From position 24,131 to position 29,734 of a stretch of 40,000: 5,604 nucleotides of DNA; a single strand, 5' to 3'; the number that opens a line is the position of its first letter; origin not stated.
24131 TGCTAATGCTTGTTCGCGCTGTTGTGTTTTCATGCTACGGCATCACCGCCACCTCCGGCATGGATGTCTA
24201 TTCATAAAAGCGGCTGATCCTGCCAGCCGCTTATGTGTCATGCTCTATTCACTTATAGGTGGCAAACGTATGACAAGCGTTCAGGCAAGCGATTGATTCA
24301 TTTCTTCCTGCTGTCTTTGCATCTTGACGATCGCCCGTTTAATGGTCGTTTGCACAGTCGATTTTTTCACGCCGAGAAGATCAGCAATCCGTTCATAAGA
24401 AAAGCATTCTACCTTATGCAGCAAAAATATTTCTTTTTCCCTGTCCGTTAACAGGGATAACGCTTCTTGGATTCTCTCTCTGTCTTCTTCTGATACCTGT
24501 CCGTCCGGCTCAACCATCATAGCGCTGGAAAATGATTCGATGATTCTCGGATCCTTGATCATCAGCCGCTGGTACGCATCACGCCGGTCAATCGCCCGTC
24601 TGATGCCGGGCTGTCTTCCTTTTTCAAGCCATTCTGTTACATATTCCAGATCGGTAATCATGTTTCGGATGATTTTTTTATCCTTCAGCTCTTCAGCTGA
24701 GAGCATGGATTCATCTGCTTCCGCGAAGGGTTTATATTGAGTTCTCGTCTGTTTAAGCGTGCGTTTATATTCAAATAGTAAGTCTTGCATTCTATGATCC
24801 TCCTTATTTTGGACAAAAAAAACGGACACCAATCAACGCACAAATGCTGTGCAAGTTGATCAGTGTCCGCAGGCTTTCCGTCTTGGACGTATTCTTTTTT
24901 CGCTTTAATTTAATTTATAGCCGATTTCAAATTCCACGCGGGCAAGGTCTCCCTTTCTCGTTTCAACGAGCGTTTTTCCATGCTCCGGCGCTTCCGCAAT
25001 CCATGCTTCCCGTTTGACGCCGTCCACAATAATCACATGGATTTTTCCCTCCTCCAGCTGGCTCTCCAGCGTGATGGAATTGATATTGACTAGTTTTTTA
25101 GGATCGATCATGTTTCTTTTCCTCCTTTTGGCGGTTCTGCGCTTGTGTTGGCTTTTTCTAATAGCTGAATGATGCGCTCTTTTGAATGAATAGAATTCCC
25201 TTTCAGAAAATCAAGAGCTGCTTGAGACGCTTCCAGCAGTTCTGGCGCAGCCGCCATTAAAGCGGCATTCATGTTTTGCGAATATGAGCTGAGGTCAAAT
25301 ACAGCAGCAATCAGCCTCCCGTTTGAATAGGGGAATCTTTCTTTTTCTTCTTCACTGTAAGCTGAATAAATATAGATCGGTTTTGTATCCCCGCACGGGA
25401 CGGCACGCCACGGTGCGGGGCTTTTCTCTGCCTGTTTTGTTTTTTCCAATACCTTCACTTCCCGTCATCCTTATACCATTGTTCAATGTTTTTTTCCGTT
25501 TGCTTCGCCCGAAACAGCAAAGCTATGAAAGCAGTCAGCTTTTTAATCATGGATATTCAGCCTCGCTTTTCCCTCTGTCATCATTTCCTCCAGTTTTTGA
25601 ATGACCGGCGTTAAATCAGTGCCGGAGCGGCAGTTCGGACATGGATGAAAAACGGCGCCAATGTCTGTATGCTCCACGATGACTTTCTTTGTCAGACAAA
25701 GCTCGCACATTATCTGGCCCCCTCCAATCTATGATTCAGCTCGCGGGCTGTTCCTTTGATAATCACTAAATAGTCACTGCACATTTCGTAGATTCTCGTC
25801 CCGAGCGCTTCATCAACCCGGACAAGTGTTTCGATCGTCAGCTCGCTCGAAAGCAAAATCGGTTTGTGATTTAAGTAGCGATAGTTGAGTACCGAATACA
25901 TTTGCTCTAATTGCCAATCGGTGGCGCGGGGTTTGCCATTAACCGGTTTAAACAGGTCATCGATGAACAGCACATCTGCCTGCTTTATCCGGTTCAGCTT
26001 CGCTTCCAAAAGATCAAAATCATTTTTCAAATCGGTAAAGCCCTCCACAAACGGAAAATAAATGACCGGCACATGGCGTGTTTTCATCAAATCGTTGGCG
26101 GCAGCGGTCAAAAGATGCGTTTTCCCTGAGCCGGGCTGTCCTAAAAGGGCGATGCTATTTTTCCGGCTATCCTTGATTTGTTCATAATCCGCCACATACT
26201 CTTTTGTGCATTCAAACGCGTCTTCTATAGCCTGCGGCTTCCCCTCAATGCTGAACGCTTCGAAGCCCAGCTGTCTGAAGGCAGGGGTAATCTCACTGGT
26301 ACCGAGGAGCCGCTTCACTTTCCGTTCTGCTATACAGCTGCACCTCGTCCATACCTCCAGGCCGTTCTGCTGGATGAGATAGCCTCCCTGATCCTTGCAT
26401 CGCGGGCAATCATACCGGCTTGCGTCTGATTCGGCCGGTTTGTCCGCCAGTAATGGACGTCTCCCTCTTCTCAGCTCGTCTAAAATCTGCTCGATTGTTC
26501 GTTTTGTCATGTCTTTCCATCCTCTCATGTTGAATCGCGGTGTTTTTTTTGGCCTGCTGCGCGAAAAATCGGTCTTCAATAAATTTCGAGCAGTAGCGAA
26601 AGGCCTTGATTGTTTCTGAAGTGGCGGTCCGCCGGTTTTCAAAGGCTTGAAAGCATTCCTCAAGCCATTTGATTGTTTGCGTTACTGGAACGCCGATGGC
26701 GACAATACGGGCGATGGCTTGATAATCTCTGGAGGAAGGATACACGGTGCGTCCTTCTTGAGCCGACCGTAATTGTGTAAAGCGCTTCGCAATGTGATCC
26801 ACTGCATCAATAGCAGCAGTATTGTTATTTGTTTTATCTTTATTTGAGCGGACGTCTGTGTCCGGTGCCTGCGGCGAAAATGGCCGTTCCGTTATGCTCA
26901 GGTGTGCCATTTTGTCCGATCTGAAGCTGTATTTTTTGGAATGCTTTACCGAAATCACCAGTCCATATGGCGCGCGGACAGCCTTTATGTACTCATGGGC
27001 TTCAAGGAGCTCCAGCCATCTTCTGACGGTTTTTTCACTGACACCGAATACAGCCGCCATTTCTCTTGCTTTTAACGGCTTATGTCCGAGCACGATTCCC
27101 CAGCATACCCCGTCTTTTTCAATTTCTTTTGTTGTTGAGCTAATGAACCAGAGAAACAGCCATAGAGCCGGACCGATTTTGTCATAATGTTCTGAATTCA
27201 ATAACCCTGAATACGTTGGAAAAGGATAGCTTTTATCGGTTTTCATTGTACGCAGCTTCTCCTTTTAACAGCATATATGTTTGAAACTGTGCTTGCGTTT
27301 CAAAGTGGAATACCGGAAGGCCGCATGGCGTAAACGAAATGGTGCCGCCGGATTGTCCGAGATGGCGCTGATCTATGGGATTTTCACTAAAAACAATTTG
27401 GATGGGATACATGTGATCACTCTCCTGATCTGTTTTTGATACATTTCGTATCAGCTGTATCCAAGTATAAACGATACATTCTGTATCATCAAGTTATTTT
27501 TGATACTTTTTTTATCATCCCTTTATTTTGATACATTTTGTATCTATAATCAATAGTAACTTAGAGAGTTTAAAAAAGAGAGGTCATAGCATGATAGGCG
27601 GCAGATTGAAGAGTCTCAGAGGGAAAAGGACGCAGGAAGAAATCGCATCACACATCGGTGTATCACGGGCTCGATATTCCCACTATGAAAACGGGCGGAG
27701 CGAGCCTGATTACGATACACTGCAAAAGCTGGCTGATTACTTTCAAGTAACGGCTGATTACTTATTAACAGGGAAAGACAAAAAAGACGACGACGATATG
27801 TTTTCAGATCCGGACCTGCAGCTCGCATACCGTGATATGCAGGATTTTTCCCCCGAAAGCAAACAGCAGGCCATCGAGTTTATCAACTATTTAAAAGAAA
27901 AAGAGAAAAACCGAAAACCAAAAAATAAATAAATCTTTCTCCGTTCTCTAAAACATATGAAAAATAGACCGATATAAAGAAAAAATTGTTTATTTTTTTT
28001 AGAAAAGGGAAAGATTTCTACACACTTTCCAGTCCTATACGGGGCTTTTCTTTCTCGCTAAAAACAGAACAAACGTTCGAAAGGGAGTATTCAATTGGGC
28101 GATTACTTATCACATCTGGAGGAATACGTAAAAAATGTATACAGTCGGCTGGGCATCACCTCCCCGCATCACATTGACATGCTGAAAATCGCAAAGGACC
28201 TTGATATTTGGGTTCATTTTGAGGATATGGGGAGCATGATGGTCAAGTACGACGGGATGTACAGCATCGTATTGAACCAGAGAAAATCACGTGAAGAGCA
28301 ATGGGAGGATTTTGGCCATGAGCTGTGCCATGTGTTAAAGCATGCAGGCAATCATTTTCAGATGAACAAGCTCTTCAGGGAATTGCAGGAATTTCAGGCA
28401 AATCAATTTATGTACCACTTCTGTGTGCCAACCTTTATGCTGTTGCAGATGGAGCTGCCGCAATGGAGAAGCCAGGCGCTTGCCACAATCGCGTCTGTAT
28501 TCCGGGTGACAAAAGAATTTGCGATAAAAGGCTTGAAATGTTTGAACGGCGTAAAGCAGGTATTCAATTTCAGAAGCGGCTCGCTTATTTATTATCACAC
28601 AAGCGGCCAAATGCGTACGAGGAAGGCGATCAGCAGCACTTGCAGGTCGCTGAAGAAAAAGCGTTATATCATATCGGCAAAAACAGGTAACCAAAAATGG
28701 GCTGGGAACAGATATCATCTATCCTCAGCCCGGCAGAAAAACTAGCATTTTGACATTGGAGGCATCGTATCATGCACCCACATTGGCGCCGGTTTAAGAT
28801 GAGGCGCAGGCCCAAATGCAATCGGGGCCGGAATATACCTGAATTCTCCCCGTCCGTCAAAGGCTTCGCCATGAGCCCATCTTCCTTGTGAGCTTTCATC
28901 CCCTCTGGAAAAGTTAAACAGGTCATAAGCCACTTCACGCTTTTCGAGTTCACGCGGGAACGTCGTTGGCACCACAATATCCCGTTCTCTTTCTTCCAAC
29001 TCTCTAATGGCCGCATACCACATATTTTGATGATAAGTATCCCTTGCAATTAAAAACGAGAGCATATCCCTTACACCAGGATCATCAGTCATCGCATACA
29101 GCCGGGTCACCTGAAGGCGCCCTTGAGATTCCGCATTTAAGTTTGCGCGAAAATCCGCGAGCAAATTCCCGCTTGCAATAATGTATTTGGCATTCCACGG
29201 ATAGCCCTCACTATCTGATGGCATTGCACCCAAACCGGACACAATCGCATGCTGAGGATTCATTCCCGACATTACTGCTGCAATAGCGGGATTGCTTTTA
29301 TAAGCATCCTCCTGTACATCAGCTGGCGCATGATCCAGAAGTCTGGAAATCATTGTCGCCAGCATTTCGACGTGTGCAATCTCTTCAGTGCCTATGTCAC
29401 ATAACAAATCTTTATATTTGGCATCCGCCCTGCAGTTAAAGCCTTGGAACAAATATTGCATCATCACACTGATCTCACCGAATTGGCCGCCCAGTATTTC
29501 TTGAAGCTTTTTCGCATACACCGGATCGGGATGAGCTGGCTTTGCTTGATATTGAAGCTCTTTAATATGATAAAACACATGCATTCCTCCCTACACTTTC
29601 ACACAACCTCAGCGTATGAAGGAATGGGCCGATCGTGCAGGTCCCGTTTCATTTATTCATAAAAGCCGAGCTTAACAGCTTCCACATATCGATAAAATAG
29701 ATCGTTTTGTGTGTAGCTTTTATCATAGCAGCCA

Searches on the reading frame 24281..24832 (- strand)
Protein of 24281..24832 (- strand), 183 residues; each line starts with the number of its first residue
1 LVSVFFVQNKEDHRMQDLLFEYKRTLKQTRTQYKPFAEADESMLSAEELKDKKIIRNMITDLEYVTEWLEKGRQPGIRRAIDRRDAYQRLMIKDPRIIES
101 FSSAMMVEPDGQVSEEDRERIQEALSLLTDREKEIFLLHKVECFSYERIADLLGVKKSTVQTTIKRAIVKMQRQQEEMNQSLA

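Call 53: search_protein_families(library=ncbifam, proteins=[window:24281-24832:-], max_evalue=0.00001)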
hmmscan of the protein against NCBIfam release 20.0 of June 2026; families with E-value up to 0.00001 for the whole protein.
window:24281-24832:- (183 aa): 21 families
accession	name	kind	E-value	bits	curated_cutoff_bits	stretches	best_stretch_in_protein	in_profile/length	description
NF005385.0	PRK06930.1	subfamily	5.5e-66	221.4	136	1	15-182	1-169/170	positive control sigma-like factor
TIGR02937.1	sigma70-ECF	superfamily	3.7e-15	56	42.9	1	53-174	58-164/165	sigma-70 family RNA polymerase sigma factor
TIGR02983.1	SigE-fam_strep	subfamily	1.2e-09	38.2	141.55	1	107-178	90-161/162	SigE family RNA polymerase sigma factor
TIGR02985.1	Sig70_bacteroi1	subfamily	7.2e-09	36.1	126.4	1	107-173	94-160/162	RNA polymerase sigma-70 factor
NF006623.1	PRK09191.1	subfamily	1.5e-08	34.8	240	1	105-175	66-136/258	PhyR family response regulator anti-anti-sigma factor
TIGR03001.1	Sig-70_gmx1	subfamily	4.4e-08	32.8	154.6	1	118-171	152-205/244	RNA polymerase sigma-70 factor, Myxococcales family 1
TIGR02984.1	Sig-70_plancto1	subfamily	6.4e-08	32.4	183.75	1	113-173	126-186/189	RNA polymerase sigma-70 factor, Planctomycetaceae-specific subfamily 1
NF009166.1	PRK12513.1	equivalog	1.1e-07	31.8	206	1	98-179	108-190/193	RNA polymerase sigma factor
TIGR02950.1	SigM_subfam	subfamily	2.1e-07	30.9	147.95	1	91-174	74-157/159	RNA polymerase sigma factor, SigM family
NF008888.0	PRK11922.1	equivalog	4.3e-07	29.8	204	1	98-174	118-195/231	RNA polymerase sigma factor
NF058625.1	sigma_PG0214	equivalog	4.9e-07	29.6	130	1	109-180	94-166/170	GFO_1088 family ECF-type sigma factor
NF009179.0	PRK12527.1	equivalog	1.2e-06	28.6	162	1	106-170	83-148/159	RNA polymerase sigma factor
NF009172.0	PRK12519.1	subfamily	1.9e-06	27.6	222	1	79-174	91-188/194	RNA polymerase sigma factor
NF009170.0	PRK12517.1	subfamily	2.9e-06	26.8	197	1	113-179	114-180/188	RNA polymerase sigma factor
NF006550.0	PRK09047.1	equivalog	4.2e-06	26.4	173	1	108-179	119-191/194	RNA polymerase sigma factor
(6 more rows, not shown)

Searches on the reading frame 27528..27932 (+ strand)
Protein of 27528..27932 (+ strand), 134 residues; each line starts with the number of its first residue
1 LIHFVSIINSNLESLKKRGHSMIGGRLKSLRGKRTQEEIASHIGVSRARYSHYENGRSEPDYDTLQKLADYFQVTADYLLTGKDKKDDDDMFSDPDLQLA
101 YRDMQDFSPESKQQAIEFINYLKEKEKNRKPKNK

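Call 53: search_protein_families(library=ncbifam, proteins=[window:27528-27932:+], max_evalue=0.00001)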
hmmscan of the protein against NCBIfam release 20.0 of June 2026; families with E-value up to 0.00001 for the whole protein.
window:27528-27932:+ (134 aa): 5 families
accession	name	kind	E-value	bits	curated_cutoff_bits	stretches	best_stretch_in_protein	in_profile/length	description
NF041951.1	phage_RstR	subfamily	8.5e-17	61.4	80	1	23-125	3-102/108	RstR family transcriptional repressor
NF047948.1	male_kill_WMK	equivalog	6.5e-08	32.4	300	1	19-127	159-263/300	WO male-killing family protein Wmk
NF052239.1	antitox_spr1629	equivalog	4.8e-07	29.2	335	1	23-123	3-102/377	spr1629 family repressor/antitoxin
NF007257.0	PRK09706.1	subfamily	5.4e-07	29.5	101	1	22-101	5-87/135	transcriptional repressor DicA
NF041575.1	antitoxPezA_Strep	equivalog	1.9e-06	27.9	290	1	22-76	1-57/158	type II toxin-antitoxin system antitoxin PezA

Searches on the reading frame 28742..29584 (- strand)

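Call 53: search_protein_families(library=ncbifam, proteins=[window:28742-29584:-], max_evalue=0.00001)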
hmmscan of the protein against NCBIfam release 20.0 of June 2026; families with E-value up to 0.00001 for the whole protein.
window:28742-29584:- (280 aa): 1 family
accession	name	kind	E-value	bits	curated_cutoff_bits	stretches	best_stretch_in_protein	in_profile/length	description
NF052557.1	ManCatBAC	equivalog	9.2e-134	444.9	350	1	4-271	2-267/268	manganese catalase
